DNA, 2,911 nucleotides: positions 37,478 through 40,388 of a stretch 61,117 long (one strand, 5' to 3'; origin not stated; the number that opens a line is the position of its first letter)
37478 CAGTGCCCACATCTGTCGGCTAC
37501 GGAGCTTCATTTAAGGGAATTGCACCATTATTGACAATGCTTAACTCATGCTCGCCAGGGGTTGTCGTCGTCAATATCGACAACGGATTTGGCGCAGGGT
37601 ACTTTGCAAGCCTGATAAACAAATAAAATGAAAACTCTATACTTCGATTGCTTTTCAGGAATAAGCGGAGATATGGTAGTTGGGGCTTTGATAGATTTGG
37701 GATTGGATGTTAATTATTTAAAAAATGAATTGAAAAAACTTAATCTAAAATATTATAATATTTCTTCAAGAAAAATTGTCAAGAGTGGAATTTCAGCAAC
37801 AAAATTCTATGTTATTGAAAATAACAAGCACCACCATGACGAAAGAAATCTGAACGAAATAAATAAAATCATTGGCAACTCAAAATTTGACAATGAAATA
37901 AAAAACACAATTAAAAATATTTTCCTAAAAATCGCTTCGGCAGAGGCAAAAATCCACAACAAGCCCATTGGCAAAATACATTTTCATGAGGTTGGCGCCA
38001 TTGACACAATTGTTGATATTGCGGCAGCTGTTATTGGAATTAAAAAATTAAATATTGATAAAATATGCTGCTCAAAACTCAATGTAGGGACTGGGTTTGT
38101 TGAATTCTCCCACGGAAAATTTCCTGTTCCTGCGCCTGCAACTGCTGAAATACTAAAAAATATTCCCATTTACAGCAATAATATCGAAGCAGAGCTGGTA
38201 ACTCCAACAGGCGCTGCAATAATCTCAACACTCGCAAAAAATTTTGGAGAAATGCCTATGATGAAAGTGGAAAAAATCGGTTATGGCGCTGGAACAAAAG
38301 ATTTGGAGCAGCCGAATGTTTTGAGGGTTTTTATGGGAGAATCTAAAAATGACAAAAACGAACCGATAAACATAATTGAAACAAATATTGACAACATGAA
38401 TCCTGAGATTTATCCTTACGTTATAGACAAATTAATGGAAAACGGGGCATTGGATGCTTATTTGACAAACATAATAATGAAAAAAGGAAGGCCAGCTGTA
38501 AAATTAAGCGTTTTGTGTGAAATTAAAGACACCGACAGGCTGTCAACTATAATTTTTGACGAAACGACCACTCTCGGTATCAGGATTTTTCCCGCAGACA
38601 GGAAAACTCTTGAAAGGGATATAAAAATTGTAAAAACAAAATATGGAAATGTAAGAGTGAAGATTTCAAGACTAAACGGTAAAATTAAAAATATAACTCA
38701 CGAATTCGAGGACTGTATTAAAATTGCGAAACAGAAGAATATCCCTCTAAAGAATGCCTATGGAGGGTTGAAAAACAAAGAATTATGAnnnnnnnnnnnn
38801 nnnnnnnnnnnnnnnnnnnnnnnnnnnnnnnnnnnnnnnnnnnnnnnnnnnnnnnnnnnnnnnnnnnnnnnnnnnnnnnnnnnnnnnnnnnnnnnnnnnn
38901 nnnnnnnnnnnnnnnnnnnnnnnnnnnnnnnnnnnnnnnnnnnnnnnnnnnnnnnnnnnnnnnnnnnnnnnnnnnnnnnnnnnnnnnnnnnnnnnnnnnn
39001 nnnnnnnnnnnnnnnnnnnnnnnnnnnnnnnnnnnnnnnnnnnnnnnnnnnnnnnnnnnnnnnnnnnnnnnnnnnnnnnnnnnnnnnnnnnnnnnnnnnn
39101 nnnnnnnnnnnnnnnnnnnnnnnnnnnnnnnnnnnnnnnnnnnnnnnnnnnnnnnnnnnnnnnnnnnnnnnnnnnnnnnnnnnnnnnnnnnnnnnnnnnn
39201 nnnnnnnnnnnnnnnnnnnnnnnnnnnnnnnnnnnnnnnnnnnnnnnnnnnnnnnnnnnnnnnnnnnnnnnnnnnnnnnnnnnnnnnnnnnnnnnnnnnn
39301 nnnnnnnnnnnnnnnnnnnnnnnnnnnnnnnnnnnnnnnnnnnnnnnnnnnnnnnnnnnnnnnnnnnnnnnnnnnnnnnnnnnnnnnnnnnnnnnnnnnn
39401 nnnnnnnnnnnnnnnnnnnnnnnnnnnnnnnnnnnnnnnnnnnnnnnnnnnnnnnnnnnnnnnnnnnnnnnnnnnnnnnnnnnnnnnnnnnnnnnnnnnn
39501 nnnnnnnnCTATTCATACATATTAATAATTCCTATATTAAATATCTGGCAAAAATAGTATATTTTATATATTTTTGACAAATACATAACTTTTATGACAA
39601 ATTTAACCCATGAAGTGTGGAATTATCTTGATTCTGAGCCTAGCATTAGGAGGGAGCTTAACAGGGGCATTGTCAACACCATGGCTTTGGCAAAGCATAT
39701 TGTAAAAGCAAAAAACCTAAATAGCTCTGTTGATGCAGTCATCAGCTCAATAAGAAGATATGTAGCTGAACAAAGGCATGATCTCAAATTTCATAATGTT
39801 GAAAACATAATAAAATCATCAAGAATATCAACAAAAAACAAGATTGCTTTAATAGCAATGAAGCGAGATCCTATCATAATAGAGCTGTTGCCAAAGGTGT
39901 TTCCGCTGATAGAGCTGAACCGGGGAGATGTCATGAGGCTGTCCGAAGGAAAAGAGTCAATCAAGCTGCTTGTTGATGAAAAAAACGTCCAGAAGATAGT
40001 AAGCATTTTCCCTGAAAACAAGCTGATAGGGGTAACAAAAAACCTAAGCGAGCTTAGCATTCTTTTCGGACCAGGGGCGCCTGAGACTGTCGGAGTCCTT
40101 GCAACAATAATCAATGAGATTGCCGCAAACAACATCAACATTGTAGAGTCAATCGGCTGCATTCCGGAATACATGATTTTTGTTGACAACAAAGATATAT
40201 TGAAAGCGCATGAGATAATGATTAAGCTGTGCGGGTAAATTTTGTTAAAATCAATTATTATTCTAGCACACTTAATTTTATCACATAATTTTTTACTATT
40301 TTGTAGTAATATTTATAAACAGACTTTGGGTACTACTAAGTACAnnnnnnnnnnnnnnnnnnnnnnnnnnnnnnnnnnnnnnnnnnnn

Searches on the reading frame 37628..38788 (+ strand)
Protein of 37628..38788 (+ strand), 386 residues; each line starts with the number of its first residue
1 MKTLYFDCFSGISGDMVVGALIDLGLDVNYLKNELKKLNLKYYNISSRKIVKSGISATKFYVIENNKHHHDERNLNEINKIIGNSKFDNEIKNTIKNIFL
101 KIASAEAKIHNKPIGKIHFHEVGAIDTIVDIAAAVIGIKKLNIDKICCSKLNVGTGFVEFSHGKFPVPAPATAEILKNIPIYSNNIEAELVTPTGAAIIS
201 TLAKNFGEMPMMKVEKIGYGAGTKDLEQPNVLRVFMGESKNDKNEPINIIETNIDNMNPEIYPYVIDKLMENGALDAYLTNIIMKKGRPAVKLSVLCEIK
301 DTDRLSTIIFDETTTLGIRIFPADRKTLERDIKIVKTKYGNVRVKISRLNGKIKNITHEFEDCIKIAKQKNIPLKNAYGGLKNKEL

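Call 16: search_protein_families(library=pfam, proteins=[window:37628-38788:+])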
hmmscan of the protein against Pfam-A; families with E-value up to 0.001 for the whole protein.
window:37628-38788:+ (386 aa): 1 family
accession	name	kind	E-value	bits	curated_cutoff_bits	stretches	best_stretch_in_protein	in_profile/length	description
PF01969.22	Ni_insertion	-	1.8e-152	508.3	22.1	1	4-377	1-374/375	Nickel insertion protein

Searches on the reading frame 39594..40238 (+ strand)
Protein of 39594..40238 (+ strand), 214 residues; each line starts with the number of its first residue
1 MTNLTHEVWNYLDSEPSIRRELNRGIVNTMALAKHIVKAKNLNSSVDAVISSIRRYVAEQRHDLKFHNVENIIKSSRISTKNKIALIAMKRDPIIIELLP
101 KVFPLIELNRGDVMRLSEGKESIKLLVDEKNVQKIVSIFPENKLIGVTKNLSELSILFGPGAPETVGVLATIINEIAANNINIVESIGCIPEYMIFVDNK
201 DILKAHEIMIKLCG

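Call 16: search_protein_families(library=pfam, proteins=[window:39594-40238:+])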
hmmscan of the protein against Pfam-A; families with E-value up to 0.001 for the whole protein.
window:39594-40238:+ (214 aa): 1 family
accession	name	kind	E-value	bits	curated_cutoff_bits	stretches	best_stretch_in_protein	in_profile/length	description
PF01842.31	ACT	-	0.00065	19.9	27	0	161-208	6-57/66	ACT domain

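Call 38: search_protein_families(library=ncbifam, proteins=[window:39594-40238:+], max_evalue=0.01)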
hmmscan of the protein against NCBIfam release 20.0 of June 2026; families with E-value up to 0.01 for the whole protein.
window:39594-40238:+ (214 aa): 5 families
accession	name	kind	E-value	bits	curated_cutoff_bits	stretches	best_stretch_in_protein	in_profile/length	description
TIGR00656.1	asp_kin_monofn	equivalog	7.3e-06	25.2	402.25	1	78-207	260-398/407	aspartate kinase, monofunctional class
NF005159.0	PRK06635.2-3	equivalog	2.7e-05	23.3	379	1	79-209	263-401/406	aspartate kinase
TIGR00657.1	asp_kinases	subfamily_domain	2.9e-05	23.3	208.7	1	76-206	295-433/442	aspartate kinase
NF005160.0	PRK06635.2-4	equivalog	0.0016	17.3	657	1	117-209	290-388/392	aspartate kinase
NF006068.0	PRK08210.1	equivalog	0.0038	16.4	474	1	77-206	264-393/405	aspartate kinase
